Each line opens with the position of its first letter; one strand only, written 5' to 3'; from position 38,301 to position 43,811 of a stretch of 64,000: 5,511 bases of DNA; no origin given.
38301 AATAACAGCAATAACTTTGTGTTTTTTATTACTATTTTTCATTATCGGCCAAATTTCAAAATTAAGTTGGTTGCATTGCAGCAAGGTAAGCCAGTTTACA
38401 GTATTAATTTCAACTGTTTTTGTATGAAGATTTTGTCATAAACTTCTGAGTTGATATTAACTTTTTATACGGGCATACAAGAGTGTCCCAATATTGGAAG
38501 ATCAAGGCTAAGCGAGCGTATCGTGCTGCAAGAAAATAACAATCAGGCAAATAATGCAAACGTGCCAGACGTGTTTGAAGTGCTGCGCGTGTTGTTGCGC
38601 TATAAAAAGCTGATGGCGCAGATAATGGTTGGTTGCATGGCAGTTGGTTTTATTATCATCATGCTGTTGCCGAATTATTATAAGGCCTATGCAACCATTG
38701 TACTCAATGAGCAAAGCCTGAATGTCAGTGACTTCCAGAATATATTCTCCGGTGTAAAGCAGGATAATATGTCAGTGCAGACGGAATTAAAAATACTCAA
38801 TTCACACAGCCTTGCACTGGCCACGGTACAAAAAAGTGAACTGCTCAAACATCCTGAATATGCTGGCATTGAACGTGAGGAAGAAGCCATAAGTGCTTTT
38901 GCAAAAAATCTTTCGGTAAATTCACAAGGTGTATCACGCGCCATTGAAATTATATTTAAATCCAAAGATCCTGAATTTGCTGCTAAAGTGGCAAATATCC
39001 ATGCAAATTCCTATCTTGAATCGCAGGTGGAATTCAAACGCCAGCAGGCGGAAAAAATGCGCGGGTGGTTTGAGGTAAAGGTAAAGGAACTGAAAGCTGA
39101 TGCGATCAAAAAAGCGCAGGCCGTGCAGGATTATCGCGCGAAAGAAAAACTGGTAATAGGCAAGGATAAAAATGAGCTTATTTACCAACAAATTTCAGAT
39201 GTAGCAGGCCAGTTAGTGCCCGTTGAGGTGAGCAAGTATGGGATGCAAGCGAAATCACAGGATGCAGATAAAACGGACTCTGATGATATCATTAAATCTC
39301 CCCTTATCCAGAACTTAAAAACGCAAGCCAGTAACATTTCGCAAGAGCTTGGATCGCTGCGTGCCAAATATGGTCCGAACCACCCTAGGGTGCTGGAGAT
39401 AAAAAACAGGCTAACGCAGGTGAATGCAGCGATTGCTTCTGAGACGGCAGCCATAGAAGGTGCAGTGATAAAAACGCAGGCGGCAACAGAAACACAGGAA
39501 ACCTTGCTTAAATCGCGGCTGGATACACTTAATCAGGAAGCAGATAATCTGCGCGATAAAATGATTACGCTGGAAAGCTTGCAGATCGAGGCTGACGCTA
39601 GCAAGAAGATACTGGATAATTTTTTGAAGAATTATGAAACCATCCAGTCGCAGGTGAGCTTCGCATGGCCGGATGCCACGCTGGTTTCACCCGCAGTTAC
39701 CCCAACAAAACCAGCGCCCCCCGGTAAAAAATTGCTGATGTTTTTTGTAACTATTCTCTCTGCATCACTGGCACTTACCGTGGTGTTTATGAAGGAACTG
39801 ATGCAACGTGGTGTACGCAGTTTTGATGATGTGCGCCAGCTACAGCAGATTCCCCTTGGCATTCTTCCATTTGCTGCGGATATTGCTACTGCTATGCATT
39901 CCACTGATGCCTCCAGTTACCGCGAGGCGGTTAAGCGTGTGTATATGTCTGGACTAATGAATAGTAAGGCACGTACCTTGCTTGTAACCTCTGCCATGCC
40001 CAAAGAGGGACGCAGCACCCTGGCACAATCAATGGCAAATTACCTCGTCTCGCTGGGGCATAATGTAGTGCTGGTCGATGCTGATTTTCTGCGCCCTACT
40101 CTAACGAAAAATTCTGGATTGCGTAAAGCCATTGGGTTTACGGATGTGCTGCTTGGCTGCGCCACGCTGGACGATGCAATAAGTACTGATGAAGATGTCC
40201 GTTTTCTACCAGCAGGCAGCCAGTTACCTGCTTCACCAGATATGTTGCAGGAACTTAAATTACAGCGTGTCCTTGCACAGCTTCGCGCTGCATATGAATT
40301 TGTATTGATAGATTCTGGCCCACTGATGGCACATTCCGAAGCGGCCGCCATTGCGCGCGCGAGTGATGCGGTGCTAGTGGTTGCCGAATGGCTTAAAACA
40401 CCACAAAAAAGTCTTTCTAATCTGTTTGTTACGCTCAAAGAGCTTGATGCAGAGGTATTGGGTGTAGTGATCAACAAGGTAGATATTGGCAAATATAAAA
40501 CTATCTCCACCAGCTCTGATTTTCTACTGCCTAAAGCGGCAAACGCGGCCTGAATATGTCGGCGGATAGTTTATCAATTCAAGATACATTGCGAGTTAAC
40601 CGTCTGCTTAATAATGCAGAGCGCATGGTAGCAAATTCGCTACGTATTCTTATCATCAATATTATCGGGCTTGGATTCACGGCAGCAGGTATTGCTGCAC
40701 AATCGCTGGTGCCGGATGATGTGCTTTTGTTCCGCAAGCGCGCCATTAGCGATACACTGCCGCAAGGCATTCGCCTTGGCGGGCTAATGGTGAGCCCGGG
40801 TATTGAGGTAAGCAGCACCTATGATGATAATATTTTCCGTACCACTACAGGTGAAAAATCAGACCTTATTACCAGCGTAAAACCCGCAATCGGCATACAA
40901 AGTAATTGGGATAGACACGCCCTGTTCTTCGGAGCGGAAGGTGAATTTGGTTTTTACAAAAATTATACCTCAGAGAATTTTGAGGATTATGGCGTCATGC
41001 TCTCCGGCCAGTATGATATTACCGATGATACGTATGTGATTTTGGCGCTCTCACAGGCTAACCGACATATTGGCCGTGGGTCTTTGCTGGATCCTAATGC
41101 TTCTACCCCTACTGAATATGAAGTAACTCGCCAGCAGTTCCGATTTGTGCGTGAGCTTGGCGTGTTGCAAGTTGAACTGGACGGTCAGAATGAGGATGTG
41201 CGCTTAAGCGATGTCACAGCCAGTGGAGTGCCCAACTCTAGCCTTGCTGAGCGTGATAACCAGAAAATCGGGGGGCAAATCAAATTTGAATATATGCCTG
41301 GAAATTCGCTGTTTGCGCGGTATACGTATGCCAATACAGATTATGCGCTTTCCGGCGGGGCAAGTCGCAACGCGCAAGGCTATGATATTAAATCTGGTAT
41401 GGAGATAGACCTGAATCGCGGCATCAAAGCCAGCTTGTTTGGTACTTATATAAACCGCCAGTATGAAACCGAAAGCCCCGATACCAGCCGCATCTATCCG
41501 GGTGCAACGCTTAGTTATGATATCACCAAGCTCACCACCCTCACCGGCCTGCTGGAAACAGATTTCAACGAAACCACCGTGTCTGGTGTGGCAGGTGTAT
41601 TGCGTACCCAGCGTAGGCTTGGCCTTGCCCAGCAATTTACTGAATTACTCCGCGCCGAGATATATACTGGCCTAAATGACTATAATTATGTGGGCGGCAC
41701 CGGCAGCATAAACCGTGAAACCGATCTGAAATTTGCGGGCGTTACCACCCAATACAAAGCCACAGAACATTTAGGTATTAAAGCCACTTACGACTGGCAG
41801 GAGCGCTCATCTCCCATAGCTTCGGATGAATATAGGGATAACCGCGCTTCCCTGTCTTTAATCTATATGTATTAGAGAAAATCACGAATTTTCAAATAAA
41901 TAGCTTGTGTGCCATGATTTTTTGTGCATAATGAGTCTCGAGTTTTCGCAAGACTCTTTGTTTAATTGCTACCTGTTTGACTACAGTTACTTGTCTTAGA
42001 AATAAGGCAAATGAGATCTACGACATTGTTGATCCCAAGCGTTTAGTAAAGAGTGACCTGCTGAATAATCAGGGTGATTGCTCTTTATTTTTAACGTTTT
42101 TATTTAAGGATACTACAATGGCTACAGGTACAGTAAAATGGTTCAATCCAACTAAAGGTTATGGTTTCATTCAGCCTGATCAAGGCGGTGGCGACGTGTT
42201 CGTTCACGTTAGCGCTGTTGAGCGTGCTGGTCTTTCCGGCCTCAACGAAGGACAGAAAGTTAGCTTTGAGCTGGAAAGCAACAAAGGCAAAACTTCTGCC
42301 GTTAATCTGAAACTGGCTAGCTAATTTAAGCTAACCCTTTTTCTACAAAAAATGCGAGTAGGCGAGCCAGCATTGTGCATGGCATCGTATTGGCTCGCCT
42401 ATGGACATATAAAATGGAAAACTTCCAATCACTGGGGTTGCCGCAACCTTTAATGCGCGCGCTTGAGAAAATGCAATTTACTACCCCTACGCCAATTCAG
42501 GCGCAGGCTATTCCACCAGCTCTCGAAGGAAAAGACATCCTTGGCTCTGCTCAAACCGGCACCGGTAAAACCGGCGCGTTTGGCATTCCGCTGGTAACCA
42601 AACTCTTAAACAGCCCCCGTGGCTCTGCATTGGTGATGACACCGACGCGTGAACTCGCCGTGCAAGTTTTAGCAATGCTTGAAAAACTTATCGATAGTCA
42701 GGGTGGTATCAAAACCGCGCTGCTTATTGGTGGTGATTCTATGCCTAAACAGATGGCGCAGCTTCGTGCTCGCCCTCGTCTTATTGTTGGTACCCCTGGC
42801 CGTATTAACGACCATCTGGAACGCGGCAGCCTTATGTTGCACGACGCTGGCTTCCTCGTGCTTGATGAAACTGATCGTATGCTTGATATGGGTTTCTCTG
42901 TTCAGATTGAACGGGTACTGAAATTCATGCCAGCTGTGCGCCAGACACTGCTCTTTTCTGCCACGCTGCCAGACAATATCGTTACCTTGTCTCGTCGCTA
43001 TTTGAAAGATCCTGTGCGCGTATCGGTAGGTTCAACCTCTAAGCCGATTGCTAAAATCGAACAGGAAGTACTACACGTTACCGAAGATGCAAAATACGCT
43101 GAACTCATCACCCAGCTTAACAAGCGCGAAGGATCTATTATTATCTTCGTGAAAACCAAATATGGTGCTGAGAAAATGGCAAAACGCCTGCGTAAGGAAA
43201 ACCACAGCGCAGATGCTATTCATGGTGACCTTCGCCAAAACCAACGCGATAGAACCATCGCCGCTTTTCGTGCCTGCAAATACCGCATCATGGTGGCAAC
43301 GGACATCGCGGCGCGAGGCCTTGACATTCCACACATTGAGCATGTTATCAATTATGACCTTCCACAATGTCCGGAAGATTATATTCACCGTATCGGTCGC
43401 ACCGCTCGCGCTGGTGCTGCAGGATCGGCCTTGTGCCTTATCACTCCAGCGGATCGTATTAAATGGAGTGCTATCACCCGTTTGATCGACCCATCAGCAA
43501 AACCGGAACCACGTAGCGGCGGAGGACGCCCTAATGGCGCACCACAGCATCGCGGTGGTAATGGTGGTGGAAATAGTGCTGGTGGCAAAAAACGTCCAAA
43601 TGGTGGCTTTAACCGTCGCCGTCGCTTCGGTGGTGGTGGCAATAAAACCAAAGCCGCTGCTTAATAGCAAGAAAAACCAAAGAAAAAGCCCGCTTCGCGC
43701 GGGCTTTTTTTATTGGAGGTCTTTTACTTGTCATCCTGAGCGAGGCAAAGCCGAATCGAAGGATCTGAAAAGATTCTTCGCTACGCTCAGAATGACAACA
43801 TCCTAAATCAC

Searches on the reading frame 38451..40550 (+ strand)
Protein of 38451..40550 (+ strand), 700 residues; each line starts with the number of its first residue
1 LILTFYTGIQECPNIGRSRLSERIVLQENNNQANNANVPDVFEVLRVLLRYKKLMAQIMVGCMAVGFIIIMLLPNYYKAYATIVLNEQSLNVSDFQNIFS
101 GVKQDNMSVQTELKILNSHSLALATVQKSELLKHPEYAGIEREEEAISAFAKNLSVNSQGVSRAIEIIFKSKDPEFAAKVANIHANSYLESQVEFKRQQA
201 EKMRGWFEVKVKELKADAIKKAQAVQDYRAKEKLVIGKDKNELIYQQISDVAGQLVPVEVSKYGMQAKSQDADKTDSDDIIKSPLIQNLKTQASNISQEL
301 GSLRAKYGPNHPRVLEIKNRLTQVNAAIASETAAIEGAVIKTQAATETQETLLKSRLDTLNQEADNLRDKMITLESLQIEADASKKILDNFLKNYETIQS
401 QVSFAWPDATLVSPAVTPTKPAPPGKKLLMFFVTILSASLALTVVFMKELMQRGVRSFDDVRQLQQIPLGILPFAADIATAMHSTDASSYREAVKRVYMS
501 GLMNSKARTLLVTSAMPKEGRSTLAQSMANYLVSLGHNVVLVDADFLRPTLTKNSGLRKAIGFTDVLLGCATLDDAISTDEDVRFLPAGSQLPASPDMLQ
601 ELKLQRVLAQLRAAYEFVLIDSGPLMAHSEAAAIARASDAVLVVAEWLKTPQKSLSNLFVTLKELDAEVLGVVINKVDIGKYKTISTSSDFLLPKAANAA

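Call 6: search_protein_families(library=pfam, proteins=[window:38451-40550:+], max_evalue=0.001)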
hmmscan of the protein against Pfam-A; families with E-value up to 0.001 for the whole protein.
window:38451-40550:+ (700 aa): 5 families
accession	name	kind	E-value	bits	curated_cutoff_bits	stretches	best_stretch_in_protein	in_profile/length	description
PF13614.12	AAA_31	-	1.1e-09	38.9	27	1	520-667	14-169/177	AAA domain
PF02706.20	Wzz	-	2.2e-08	34.7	25.5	1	40-128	4-90/91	Chain length determinant protein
PF13807.11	GNVR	-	5.8e-05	23.4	27.7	0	377-449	9-81/82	G-rich domain on putative tyrosine kinase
PF01656.29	CbiA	-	0.00017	22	25.4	0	519-680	10-86/125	CobQ/CobB/MinD/ParA nucleotide binding domain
PF16575.11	CLP1_P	-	0.00073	19.8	26.6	0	520-546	6-32/188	mRNA cleavage and polyadenylation factor CLP1 P-loop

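Call 64: search_protein_families(library=ncbifam, proteins=[window:38451-40550:+], max_evalue=0.001)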
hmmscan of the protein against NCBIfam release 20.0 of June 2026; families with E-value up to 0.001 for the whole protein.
window:38451-40550:+ (700 aa): 16 families
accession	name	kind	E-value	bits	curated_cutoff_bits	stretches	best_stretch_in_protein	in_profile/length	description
TIGR01005.1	eps_transp_fam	subfamily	1.9e-53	181.8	411.7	3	138-465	130-469/754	exopolysaccharide transport protein family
TIGR03017.1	EpsF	equivalog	5.1e-45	154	422.75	1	44-469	6-439/444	chain length determinant protein EpsF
TIGR03007.1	pepcterm_ChnLen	equivalog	8.2e-30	103.5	278.85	1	41-482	3-470/498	XrtA system polysaccharide chain length determinant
TIGR01007.1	eps_fam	subfamily_domain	1.2e-25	90.3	108.05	1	504-683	14-196/204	polysaccharide biosynthesis tyrosine autokinase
TIGR03018.1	pepcterm_TyrKin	hypoth_equivalog_domain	1.2e-24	86.8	230.65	1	484-675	9-207/207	XrtA-associated tyrosine autokinase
NF007350.0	PRK09841.1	equivalog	1.6e-21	76.1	1248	1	492-677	513-703/726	tyrosine-protein kinase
NF008568.0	PRK11519.1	equivalog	1.3e-19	69.9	1068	1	501-677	520-698/720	tyrosine-protein kinase Wzc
TIGR03029.1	EpsG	equivalog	6.4e-18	64.9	313.8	1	498-675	94-273/274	chain length determinant protein tyrosine kinase EpsG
TIGR01969.1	minD_arch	subfamily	5.4e-16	58.5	201.75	1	512-679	5-172/251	cell division ATPase MinD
TIGR01968.1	minD_bact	equivalog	3.3e-10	39.8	212.9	1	508-645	2-142/261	septum site-determining protein MinD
NF041546.1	ParA_partition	equivalog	9.7e-07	28.5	180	0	600-644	62-105/203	ParA family partition ATPase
NF047398.1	AAA_KGGVGR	domain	1.3e-06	28.9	90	1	520-646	15-173/190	KGGVGR-motif variant AAA ATPase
TIGR01006.1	polys_exp_MPA1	subfamily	4e-06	26.4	296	0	378-469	127-217/226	CspC family polysaccharide chain length determinant protein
TIGR03371.1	cellulose_yhjQ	equivalog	7.4e-05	22.3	157.85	1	511-677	5-178/246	cellulose biosynthesis protein BcsQ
NF007699.1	PRK10381.1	equivalog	0.00026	20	300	1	27-106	15-93/368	LPS O-antigen length regulator Wzz(fepE)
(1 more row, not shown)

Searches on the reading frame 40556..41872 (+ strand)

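Call 6: search_protein_families(library=pfam, proteins=[window:40556-41872:+], max_evalue=0.001)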
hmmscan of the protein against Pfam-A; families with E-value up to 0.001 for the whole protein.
window:40556-41872:+ (439 aa): 1 family
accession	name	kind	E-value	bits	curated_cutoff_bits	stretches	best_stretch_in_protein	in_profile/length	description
PF10082.15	BBP2_2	-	9.2e-59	199.6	23.7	1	69-435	5-374/378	Putative beta-barrel porin 2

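Call 64: search_protein_families(library=ncbifam, proteins=[window:40556-41872:+], max_evalue=0.001)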
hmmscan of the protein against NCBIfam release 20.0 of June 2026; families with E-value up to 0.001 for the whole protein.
window:40556-41872:+ (439 aa): 2 families
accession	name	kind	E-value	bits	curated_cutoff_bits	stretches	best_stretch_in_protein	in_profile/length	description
TIGR03016.1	pepcterm_hypo_1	hypoth_equivalog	1e-15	57.7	90.85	2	79-151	6-78/477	TIGR03016 family PEP-CTERM system-associated outer membrane protein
TIGR03014.2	EpsL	equivalog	9.2e-11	41.4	275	1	291-437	233-383/385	XrtB/PEP-CTERM-associated polysaccharide biosynthesis outer membrane protein EpsL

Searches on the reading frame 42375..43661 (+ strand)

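Call 6: search_protein_families(library=pfam, proteins=[window:42375-43661:+], max_evalue=0.001)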
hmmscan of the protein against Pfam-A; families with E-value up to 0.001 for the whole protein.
window:42375-43661:+ (429 aa): 4 families
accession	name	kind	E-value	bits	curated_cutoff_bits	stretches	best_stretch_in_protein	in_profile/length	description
PF00270.35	DEAD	-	2.8e-48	164.2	26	1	39-202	1-164/167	DEAD/DEAH box helicase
PF00271.37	Helicase_C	-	2.5e-34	118.3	23.5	1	241-347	3-110/110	Helicase conserved C-terminal domain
PF04851.21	ResIII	-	5.1e-06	26.9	22.5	1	52-198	23-162/164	Type III restriction enzyme, res subunit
PF16203.11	ERCC3_RAD25_C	-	0.00058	19.7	27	1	244-327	52-131/248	ERCC3/RAD25/XPB C-terminal helicase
